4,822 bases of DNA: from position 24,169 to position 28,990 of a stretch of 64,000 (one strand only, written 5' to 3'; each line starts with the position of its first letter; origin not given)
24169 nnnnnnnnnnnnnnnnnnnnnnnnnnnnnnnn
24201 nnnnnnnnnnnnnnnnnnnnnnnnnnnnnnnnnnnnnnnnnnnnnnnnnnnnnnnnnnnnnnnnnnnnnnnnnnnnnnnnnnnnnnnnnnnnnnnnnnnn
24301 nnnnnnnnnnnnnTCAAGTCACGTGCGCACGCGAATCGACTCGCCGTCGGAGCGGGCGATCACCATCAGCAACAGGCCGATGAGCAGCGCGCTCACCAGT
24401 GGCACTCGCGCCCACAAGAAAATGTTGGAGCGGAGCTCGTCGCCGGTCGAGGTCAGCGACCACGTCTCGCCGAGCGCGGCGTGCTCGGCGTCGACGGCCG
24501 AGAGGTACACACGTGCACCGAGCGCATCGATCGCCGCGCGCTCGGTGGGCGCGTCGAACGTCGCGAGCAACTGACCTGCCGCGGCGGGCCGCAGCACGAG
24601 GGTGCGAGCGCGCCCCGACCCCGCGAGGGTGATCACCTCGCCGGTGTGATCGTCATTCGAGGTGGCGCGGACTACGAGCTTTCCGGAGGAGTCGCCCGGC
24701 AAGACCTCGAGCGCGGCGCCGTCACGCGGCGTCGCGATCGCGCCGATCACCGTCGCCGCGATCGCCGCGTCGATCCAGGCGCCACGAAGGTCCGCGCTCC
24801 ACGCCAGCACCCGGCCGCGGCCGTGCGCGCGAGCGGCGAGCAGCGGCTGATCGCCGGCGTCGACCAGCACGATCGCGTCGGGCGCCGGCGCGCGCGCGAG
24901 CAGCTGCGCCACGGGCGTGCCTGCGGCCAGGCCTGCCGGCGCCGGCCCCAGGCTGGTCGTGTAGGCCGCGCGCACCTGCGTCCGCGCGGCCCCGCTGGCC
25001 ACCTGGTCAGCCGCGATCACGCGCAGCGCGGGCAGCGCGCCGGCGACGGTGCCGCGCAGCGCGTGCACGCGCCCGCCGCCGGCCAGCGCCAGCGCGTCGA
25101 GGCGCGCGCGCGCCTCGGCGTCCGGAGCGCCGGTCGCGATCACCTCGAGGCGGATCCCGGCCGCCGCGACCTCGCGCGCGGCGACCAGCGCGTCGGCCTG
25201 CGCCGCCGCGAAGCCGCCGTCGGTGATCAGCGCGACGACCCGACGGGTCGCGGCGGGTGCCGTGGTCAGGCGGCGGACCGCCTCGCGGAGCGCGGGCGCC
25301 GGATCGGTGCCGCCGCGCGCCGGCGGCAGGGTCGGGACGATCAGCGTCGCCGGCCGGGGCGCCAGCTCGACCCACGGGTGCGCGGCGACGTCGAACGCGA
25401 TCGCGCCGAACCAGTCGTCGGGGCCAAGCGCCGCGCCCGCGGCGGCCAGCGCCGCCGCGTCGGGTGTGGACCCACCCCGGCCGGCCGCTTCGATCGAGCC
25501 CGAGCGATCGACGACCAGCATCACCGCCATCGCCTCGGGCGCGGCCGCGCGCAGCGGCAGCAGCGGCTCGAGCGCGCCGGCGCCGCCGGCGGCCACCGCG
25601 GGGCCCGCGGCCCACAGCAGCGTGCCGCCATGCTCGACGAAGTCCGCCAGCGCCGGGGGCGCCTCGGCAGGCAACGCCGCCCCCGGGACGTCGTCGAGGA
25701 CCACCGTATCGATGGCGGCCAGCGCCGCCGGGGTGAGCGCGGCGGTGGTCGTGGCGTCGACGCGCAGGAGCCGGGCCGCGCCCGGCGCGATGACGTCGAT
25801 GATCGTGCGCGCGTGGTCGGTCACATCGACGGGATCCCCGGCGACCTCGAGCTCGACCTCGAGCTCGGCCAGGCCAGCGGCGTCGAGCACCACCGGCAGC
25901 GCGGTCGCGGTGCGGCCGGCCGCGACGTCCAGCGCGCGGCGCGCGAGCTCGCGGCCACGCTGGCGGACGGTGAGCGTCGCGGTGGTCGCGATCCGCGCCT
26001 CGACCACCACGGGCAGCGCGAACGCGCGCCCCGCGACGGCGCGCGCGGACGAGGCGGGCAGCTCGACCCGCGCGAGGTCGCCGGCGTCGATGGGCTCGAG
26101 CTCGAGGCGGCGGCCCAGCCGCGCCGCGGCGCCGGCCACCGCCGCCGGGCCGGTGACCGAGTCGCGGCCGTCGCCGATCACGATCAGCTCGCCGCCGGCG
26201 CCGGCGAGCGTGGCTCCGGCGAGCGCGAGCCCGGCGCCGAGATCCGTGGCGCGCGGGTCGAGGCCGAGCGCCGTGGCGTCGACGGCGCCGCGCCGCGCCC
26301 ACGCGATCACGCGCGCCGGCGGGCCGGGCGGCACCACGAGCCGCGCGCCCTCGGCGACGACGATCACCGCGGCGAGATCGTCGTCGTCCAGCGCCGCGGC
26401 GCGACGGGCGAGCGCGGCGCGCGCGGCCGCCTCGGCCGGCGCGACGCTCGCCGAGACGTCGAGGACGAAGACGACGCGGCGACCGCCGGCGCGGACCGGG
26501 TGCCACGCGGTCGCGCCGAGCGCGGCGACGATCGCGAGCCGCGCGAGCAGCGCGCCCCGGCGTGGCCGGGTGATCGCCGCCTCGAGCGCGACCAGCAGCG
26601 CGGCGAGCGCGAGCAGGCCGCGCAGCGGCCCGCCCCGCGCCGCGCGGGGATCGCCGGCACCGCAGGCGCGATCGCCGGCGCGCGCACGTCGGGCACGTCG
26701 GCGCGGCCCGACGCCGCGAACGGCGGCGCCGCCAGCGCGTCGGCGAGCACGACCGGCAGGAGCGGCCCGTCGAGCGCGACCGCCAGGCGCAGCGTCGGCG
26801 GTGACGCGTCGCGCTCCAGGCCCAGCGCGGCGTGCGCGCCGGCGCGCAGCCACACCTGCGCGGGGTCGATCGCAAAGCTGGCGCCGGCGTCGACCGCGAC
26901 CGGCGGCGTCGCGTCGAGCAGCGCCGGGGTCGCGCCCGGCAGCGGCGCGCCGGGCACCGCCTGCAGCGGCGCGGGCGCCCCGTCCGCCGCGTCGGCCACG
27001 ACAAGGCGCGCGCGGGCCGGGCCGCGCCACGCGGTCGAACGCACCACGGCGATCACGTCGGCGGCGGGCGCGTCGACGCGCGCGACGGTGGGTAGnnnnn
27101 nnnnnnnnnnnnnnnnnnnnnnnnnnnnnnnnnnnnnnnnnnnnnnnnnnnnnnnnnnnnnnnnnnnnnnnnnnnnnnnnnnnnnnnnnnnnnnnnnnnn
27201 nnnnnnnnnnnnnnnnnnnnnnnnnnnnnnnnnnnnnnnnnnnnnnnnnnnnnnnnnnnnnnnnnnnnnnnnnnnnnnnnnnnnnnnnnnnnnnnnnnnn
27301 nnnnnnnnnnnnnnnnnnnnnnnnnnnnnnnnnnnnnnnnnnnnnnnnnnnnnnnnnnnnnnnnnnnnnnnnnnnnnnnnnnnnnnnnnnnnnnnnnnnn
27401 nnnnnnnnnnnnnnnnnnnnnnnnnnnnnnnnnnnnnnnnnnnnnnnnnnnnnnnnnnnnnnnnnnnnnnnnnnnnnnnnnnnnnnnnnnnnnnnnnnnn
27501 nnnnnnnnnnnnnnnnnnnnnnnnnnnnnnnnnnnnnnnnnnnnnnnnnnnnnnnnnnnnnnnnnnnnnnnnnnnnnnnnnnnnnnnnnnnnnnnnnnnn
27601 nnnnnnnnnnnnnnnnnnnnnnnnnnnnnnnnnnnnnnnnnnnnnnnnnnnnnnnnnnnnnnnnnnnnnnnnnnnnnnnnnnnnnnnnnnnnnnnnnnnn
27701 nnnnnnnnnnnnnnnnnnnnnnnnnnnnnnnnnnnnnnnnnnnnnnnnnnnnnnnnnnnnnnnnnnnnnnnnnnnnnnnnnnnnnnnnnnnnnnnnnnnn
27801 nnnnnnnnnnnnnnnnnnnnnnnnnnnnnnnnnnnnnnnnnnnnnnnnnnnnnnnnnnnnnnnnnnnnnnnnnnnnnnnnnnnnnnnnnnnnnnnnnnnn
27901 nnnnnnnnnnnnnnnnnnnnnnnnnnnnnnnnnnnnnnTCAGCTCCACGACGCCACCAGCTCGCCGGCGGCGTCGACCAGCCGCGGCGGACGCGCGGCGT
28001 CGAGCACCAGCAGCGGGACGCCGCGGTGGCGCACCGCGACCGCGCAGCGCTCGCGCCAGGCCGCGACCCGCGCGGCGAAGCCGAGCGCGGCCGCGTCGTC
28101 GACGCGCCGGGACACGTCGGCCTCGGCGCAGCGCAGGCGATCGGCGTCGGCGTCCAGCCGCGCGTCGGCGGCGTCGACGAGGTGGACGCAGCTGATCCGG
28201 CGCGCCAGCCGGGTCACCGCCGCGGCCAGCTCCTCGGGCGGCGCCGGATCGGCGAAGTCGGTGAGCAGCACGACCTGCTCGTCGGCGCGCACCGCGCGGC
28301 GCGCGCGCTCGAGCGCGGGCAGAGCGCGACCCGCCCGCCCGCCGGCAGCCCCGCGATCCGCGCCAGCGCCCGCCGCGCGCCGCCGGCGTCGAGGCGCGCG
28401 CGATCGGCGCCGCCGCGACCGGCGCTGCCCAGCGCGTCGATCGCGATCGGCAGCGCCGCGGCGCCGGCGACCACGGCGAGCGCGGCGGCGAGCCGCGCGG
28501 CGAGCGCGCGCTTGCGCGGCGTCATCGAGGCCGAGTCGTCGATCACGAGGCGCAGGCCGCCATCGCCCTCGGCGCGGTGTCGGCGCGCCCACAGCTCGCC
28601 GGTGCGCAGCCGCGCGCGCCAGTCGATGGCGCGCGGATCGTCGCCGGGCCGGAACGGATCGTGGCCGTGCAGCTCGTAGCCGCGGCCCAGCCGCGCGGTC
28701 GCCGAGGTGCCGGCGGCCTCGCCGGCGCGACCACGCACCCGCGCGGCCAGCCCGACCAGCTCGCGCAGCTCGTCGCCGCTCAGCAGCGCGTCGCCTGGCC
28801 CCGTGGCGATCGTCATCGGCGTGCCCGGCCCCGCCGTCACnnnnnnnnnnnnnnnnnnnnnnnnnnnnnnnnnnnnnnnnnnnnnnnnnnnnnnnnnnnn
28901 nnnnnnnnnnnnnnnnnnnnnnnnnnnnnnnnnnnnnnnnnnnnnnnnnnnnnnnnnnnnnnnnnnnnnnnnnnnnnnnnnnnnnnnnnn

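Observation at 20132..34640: Extended MoxR-DUF58-vWA (Bat-like) cluster flanked upstream by a membrane-anchored terpenoid-cyclase/prenyltransferase-repeat protein and downstream by a giant PKD/FN3 MYXO-CTERM surface protein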

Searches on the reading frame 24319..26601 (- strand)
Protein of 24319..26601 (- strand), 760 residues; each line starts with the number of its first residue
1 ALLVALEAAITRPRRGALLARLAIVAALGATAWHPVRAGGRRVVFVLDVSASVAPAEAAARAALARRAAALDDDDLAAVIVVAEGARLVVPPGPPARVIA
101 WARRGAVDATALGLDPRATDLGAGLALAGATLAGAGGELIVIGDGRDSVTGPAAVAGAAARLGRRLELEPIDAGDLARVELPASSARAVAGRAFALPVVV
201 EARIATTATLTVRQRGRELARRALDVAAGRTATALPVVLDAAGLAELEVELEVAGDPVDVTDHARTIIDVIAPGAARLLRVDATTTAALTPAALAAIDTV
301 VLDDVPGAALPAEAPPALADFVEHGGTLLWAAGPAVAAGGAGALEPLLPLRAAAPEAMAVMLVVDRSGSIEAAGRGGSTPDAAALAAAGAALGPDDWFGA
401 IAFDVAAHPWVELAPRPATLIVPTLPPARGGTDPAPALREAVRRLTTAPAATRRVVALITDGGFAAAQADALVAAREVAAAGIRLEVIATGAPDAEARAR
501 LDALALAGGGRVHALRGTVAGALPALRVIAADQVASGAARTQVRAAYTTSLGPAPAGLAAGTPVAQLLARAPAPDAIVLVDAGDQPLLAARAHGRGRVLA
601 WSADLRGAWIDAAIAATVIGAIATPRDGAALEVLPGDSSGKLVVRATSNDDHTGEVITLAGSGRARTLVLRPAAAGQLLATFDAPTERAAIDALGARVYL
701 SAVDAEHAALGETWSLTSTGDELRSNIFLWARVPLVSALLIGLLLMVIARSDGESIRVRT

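Call 8: search_protein_families(library=pfam, proteins=[window:24319-26601:-], max_evalue=0.01)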
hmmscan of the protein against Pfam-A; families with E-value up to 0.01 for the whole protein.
window:24319-26601:- (760 aa): 3 families
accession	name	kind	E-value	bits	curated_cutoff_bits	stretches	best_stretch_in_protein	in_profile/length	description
PF13519.12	VWA_2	-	1.4e-12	48.6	27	2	43-145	1-106/107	von Willebrand factor type A domain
PF13768.12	VWA_3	-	3.5e-07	30.8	27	1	361-513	4-154/155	von Willebrand factor type A domain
PF00092.34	VWA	-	0.0015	19.2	23.8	0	422-497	68-146/174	von Willebrand factor type A domain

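Call 9: search_protein_families(library=ncbifam, proteins=[window:24319-26601:-], max_evalue=0.1)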
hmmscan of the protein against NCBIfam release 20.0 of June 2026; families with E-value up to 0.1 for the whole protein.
window:24319-26601:- (760 aa): 2 families
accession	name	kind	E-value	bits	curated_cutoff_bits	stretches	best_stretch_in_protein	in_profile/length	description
TIGR03788.1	marine_srt_targ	equivalog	7.5e-06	24.7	551.65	1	356-492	270-407/629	marine proteobacterial sortase target protein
TIGR00868.1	hCaCC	subfamily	0.035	11.9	900.85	1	359-515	306-461/863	calcium-activated chloride channel protein 1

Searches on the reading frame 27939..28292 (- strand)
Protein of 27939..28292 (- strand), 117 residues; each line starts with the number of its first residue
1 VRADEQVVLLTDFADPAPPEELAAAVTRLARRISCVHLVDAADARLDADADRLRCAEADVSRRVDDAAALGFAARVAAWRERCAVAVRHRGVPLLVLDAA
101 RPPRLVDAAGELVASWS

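Call 8: search_protein_families(library=pfam, proteins=[window:27939-28292:-], max_evalue=0.01)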
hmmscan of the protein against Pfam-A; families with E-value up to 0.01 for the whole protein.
window:27939-28292:- (117 aa): 1 family
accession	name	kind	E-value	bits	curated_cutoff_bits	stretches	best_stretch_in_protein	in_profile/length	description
PF05762.20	VWA_CoxE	-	0.0042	17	26.4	1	6-60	152-210/222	VWA domain containing CoxE-like protein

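Call 9: search_protein_families(library=ncbifam, proteins=[window:27939-28292:-], max_evalue=0.1)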
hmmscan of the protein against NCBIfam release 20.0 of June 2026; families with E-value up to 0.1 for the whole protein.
window:27939-28292:- (117 aa): 0 families

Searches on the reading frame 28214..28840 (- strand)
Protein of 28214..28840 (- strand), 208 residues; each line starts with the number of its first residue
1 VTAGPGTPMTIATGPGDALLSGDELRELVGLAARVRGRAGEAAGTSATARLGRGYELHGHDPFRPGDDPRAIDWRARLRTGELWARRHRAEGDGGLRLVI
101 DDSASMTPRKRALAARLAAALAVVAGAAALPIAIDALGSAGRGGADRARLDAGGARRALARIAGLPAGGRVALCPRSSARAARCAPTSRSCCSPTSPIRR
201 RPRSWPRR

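Call 8: search_protein_families(library=pfam, proteins=[window:28214-28840:-], max_evalue=0.01)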
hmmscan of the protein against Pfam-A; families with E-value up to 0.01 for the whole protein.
window:28214-28840:- (208 aa): 1 family
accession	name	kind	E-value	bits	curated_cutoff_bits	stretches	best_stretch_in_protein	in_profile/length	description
PF01882.25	DUF58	-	3.1e-09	36.8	23.4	1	62-125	4-72/216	Protein of unknown function DUF58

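Call 9: search_protein_families(library=ncbifam, proteins=[window:28214-28840:-], max_evalue=0.1)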
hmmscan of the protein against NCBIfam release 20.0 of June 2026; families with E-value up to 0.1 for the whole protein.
window:28214-28840:- (208 aa): 0 families
